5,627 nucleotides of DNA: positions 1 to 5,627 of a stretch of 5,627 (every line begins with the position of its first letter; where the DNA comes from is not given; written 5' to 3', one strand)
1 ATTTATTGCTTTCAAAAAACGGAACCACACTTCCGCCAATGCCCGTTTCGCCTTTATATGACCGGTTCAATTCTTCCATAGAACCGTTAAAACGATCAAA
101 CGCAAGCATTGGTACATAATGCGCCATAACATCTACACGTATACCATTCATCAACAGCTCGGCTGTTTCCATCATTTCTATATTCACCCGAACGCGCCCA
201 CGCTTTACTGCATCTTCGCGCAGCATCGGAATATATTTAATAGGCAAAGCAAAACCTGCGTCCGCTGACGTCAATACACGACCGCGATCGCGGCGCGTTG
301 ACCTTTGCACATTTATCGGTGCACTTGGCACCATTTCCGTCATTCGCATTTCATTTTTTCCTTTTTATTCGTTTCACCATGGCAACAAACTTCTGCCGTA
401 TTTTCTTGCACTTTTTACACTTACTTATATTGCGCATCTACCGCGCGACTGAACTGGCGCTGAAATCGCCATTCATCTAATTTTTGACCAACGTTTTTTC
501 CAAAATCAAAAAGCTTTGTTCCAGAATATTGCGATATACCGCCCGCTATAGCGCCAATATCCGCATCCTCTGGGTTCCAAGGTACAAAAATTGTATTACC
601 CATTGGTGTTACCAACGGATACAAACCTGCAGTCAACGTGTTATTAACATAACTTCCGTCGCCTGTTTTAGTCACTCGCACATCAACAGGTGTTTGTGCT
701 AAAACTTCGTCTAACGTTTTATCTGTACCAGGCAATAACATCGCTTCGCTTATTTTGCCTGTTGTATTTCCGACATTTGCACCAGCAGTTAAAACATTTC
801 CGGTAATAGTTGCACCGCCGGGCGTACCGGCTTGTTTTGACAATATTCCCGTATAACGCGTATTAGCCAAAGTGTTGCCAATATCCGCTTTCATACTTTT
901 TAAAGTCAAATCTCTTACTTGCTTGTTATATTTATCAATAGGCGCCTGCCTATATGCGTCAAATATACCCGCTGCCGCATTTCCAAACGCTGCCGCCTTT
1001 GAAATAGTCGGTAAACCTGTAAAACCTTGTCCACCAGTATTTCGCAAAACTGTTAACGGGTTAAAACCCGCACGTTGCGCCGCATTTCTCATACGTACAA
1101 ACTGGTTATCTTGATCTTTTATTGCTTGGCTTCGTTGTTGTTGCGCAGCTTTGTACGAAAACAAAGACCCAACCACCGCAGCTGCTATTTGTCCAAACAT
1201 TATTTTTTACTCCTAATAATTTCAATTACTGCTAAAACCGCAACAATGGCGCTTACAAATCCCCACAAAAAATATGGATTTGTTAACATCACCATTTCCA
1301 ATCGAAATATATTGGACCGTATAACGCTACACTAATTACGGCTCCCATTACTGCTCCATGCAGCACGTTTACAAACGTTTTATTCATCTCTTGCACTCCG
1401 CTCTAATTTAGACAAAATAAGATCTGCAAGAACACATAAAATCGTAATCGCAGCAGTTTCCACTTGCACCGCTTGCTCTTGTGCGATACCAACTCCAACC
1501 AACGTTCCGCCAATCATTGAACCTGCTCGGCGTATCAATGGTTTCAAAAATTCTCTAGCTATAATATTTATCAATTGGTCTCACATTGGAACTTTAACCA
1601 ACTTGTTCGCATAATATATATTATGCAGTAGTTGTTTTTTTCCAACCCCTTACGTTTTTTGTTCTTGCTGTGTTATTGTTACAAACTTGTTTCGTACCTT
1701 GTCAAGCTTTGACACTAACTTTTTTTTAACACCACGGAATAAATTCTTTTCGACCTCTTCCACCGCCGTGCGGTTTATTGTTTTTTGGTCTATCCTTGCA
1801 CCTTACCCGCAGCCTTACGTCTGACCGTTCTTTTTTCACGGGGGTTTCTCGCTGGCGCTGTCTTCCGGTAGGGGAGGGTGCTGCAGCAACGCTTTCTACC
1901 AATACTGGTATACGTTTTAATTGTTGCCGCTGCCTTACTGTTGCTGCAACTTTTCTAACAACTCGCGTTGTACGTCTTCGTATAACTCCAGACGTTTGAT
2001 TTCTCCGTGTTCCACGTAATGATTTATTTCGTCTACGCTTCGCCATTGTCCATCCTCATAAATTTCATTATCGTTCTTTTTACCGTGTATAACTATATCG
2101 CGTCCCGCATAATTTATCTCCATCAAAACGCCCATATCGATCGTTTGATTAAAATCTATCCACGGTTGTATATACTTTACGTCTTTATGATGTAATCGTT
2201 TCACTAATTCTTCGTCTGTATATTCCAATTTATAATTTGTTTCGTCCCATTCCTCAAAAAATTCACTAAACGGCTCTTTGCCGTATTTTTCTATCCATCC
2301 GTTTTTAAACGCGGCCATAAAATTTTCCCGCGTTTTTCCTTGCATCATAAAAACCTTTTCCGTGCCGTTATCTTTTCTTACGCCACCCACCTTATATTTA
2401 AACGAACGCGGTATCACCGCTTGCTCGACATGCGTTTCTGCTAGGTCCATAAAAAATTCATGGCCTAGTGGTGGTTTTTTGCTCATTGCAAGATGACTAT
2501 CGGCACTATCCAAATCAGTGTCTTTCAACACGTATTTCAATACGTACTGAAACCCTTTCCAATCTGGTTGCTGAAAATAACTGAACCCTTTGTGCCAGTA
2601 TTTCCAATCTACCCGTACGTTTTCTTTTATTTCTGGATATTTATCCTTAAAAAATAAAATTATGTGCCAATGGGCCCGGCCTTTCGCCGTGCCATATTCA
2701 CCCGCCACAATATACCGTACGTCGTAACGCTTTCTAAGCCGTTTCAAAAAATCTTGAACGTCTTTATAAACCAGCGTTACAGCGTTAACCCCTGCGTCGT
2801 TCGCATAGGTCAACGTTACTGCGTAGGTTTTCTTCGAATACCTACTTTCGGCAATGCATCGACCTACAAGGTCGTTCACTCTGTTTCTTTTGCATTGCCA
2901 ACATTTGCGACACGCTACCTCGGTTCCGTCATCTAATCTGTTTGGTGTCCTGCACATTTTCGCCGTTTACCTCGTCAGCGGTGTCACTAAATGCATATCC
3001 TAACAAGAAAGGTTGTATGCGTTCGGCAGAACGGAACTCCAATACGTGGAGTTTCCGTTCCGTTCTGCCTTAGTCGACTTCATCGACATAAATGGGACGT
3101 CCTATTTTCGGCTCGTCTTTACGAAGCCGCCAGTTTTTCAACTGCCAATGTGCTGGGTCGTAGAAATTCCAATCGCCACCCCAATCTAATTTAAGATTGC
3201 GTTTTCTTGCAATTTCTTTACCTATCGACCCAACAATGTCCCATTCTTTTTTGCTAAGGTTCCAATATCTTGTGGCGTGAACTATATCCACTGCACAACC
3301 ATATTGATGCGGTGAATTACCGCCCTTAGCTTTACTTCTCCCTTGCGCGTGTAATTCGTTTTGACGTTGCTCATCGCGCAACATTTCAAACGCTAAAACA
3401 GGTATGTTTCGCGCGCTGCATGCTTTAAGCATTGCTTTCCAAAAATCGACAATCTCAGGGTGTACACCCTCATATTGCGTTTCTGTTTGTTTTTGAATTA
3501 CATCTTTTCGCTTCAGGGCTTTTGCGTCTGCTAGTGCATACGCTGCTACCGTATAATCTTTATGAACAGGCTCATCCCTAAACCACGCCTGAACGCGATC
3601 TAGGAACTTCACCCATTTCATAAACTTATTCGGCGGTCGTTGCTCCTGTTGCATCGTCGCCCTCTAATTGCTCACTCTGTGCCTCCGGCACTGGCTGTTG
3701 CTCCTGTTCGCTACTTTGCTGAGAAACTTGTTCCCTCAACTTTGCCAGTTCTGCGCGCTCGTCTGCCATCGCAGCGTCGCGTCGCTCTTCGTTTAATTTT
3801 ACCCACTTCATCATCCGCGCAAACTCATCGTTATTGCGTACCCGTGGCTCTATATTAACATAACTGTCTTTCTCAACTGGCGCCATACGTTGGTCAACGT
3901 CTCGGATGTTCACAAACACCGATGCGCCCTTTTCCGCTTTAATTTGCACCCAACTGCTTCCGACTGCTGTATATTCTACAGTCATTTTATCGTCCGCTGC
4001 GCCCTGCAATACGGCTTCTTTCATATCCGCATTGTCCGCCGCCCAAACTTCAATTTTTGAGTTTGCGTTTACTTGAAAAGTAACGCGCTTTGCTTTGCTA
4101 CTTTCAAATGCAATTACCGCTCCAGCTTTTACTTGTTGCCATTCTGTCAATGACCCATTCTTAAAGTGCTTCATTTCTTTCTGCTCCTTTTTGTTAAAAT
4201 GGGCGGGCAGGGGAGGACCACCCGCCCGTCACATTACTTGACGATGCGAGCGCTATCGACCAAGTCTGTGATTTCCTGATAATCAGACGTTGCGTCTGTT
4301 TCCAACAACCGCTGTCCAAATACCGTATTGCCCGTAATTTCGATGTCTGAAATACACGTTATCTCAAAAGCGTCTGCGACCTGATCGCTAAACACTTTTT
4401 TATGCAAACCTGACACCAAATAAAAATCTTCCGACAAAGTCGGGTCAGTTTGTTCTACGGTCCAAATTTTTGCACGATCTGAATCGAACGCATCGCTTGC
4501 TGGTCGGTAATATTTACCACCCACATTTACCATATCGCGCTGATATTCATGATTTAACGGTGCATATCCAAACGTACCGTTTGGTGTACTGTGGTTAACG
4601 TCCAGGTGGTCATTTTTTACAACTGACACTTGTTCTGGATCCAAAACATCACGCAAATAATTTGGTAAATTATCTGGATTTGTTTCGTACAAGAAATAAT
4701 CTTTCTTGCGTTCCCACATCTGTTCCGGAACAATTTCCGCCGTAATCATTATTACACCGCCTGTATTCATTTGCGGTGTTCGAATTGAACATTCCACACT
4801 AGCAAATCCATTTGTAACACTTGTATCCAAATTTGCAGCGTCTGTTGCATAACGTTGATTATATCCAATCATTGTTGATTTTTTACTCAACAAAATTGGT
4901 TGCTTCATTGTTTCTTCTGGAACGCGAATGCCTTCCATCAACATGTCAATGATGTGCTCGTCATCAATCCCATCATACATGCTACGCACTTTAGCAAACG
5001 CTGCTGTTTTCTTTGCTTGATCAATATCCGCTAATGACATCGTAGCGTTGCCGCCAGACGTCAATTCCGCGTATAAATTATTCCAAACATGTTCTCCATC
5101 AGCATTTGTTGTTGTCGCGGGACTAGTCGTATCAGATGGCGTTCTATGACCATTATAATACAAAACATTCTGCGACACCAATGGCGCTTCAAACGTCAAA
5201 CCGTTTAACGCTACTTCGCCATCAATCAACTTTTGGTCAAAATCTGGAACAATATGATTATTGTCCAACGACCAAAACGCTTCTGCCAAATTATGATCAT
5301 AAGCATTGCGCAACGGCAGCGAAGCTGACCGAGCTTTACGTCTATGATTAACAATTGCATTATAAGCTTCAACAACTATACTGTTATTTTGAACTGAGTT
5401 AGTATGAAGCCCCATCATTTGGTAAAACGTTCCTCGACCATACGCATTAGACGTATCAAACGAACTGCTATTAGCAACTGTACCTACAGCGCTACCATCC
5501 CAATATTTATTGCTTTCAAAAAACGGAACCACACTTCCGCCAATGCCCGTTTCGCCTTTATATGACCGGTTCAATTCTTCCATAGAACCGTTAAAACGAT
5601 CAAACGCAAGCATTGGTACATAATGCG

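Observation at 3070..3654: A microvirus carrying a complete M15 peptidoglycan peptidase with no export signal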

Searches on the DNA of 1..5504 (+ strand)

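Call 8: search_dna_similar(query=window:1-5504:+, collection=phages, mode=distant, max_rows=20)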
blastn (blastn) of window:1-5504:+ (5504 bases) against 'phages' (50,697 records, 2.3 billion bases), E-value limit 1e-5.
Records with a match: 7; places in all: 7; records where one place covers at least 80% of the query: 0.
Best place of each record, by identity: 60-80% 7.
By first word of the organism name: Roseobacter 5; Tortoise 2.
By host as written in the record: Roseobacter sp. FZCC0023 4; Gopherus morafkai 2; Roseobacter sp. FZCC0040 1.
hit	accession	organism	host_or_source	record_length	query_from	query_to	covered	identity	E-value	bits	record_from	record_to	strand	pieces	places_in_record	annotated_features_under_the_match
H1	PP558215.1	Roseobacter phage CRPss-152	Roseobacter sp. FZCC0023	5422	1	5376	46%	71.9%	1e-135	1319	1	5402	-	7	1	major capsid protein | replication initiation protein | hypothetical protein (x4) | M15 family metallopeptidase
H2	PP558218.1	Roseobacter phage CRPss-155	Roseobacter sp. FZCC0023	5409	1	5376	44%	70.6%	9e-150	1127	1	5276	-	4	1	major capsid protein | replication initiation protein | hypothetical protein (x3) | M15 family metallopeptidase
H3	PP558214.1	Roseobacter phage CRPss-151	Roseobacter sp. FZCC0023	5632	1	5427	44%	70.7%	1e-147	1140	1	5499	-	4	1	major capsid protein | replication initiation protein | hypothetical protein (x5) | M15 family metallopeptidase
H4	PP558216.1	Roseobacter phage CRPss-153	Roseobacter sp. FZCC0023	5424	1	5376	43%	71.8%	6e-120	1217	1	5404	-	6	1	major capsid protein | replication initiation protein | hypothetical protein (x4) | M15 family metallopeptidase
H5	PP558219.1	Roseobacter phage CRPss-251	Roseobacter sp. FZCC0040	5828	4364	5070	13%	64.1%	7e-18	100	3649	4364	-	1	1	major capsid protein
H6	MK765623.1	Tortoise microvirus 70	Gopherus morafkai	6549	4415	5024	11%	64.9%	4e-21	112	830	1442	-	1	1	major capsid protein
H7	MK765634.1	Tortoise microvirus 81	Gopherus morafkai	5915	2802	2903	2%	75.7%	1e-7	67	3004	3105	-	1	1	replication initiation protein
